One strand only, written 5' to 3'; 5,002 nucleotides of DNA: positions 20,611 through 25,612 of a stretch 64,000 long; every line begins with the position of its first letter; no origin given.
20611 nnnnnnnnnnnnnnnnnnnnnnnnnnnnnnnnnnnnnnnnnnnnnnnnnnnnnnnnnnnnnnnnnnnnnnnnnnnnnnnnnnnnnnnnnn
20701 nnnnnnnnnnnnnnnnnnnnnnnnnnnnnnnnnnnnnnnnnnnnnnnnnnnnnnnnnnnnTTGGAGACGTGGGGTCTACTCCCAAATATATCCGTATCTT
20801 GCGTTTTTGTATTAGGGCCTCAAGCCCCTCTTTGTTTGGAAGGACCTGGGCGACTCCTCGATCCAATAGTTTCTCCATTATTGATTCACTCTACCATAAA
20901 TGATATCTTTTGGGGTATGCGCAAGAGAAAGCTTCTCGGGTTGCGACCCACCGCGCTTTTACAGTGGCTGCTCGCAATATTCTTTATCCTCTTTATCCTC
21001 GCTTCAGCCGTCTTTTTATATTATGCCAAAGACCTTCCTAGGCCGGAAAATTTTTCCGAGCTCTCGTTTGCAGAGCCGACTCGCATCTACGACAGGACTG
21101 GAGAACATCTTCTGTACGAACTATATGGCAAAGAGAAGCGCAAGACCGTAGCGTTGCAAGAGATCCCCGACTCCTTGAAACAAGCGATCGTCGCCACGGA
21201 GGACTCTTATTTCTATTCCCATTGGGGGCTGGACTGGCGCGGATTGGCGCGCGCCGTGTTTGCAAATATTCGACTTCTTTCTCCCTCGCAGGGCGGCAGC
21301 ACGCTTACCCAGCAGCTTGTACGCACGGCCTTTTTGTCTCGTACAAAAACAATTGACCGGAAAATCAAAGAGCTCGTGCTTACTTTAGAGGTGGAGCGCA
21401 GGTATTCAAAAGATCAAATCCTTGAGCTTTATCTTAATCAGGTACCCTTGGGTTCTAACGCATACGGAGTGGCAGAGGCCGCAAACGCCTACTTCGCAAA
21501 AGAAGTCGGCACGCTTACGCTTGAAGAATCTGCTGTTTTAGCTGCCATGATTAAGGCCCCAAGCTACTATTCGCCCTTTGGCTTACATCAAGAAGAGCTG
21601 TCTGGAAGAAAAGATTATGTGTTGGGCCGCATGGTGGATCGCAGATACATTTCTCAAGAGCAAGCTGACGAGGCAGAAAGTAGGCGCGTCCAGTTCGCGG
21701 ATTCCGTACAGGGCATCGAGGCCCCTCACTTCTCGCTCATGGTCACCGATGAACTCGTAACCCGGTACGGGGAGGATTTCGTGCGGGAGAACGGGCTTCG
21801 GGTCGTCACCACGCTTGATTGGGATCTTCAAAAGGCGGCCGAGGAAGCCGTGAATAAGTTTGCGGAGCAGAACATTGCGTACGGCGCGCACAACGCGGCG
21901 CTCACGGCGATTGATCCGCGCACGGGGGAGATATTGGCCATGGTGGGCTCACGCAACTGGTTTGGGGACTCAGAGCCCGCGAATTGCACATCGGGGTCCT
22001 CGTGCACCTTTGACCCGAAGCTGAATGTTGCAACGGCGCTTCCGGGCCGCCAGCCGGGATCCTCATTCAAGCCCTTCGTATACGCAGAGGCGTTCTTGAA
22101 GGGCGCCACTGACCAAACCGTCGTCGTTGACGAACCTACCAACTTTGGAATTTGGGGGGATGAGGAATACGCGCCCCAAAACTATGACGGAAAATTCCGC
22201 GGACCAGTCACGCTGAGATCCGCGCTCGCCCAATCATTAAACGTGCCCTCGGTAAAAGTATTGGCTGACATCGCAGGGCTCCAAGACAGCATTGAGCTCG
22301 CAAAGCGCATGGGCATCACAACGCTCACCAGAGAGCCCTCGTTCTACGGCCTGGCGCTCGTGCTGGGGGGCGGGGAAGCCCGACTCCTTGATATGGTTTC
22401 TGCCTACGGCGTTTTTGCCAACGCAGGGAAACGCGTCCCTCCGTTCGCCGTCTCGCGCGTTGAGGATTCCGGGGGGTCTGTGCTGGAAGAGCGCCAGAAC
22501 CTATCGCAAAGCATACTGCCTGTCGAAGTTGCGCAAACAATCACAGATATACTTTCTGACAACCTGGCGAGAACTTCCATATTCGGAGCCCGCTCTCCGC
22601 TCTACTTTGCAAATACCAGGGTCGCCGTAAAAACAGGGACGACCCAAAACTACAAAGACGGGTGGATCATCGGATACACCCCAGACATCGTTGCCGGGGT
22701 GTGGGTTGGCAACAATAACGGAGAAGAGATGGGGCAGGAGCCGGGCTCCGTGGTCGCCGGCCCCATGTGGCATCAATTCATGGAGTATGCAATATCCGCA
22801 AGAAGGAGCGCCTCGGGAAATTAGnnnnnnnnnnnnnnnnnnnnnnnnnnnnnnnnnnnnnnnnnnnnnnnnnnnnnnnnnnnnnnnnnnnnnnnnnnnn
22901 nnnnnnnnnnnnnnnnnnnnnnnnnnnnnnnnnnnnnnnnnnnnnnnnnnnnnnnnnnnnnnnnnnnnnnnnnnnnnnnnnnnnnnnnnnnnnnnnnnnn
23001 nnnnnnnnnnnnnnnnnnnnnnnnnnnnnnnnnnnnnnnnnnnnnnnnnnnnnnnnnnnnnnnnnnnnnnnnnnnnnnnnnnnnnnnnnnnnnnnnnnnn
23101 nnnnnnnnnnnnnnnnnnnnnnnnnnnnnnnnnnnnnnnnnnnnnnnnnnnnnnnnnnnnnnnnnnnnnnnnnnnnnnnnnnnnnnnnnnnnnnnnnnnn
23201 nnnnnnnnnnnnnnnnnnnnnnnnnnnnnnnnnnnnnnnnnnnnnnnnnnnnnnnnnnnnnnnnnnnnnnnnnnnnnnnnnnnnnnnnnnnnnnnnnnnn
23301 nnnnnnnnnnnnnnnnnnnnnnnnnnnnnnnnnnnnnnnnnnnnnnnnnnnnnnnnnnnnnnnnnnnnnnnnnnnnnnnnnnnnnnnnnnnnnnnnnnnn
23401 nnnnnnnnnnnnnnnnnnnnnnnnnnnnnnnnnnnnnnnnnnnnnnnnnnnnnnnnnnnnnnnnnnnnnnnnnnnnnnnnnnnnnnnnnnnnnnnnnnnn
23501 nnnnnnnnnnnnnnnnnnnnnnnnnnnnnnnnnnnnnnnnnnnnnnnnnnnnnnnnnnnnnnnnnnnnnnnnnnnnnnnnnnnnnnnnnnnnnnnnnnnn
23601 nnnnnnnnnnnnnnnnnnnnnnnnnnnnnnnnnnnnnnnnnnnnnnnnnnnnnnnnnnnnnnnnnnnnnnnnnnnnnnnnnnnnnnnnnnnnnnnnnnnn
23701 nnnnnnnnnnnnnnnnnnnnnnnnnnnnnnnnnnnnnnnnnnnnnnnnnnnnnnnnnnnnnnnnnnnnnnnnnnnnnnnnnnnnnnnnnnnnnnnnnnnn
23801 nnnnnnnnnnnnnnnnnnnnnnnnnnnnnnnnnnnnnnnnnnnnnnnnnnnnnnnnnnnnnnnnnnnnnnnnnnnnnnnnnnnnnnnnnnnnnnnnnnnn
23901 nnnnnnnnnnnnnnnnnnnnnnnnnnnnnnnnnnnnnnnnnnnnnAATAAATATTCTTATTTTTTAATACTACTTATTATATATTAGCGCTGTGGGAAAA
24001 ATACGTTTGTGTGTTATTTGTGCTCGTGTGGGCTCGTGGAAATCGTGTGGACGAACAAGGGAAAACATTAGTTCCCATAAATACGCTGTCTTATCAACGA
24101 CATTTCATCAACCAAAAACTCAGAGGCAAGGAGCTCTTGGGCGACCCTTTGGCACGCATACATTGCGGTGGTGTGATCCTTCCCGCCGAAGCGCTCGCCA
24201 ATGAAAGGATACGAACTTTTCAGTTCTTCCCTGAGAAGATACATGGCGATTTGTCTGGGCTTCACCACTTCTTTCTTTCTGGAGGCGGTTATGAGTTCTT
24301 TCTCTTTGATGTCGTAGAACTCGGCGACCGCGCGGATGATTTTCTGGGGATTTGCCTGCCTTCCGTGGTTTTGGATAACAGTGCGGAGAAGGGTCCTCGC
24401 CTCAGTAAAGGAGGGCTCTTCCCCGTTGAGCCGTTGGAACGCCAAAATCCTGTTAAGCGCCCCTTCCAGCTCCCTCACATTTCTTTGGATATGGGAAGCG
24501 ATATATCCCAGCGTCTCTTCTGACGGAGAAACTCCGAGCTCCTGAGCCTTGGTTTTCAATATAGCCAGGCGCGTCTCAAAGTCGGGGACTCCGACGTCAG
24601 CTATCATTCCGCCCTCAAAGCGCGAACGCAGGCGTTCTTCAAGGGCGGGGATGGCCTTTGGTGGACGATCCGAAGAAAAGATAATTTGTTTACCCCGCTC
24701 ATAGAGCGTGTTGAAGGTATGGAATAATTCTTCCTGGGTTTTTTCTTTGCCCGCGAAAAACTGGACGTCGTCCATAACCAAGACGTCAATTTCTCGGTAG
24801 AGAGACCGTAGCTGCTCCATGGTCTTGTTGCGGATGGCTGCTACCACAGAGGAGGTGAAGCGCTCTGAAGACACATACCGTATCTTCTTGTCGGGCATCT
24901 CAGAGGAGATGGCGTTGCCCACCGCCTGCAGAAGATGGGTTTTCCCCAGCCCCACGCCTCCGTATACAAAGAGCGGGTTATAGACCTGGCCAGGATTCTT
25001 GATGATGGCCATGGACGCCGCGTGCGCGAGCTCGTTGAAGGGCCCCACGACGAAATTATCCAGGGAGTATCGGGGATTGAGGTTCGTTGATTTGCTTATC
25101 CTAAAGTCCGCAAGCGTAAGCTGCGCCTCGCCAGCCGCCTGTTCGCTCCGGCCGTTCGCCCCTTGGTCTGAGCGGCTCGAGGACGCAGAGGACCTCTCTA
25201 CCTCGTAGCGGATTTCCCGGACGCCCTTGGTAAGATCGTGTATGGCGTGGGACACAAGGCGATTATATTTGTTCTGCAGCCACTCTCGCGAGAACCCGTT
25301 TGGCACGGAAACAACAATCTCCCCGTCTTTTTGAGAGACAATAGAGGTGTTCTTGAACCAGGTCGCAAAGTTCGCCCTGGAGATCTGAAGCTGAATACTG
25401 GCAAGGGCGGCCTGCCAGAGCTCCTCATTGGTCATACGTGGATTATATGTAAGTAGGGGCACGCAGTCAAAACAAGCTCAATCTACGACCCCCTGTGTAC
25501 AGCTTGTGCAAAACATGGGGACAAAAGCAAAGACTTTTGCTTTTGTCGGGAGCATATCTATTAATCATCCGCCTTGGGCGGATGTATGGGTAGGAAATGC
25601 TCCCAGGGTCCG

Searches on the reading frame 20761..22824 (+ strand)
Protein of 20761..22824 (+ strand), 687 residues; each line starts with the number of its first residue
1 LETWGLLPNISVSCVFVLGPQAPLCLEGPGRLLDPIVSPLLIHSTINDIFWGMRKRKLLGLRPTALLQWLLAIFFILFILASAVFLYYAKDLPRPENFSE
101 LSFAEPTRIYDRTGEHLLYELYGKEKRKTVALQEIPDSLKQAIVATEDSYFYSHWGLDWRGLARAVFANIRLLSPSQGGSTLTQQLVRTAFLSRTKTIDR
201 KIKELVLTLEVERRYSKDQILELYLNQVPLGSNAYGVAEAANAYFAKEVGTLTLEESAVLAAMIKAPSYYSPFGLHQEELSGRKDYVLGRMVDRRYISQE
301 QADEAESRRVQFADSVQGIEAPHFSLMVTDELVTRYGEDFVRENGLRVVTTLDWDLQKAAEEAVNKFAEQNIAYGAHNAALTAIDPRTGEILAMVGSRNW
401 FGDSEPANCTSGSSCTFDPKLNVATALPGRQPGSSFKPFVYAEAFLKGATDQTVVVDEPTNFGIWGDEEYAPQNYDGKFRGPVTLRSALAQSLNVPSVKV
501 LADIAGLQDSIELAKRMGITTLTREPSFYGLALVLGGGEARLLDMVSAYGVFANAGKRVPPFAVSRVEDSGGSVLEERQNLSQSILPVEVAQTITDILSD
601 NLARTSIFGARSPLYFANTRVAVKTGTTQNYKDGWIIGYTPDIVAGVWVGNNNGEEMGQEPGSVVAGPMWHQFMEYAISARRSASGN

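Call 39: search_protein_families(library=pfam, proteins=[window:20761-22824:+], max_evalue=0.00001)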
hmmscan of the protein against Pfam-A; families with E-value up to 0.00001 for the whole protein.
window:20761-22824:+ (687 aa): 2 families
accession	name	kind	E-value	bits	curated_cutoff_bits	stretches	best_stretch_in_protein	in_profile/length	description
PF00912.28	Transgly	-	1.6e-62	210.5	27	1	118-291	5-177/178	Transglycosylase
PF00905.27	Transpeptidase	-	3.4e-22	79.4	22.1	1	381-674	3-298/299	Penicillin binding protein transpeptidase domain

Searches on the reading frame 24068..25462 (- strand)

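Call 69: search_protein_families(library=pfam, proteins=[window:24068-25462:-], max_evalue=0.00001)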
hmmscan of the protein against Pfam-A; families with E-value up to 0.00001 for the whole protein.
window:24068-25462:- (464 aa): 5 families
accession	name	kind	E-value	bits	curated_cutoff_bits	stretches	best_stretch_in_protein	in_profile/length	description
PF00308.24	Bac_DnaA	-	5e-68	228.8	23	1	128-288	1-161/162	Bacterial DnaA ATPAse domain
PF08299.17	Bac_DnaA_C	-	3.8e-27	94.6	31.5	1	372-440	1-69/69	Bacterial dnaA protein helix-turn-helix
PF11638.13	DnaA_N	-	1.9e-14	53.6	24.6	1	13-74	1-63/65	DnaA N-terminal domain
PF01695.23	IstB_IS21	-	4.3e-08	33.4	24.1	1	164-263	95-192/238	IstB-like ATP binding protein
PF00004.35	AAA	-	5.9e-06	27.2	21.2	0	165-283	2-128/131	ATPase family associated with various cellular activities (AAA)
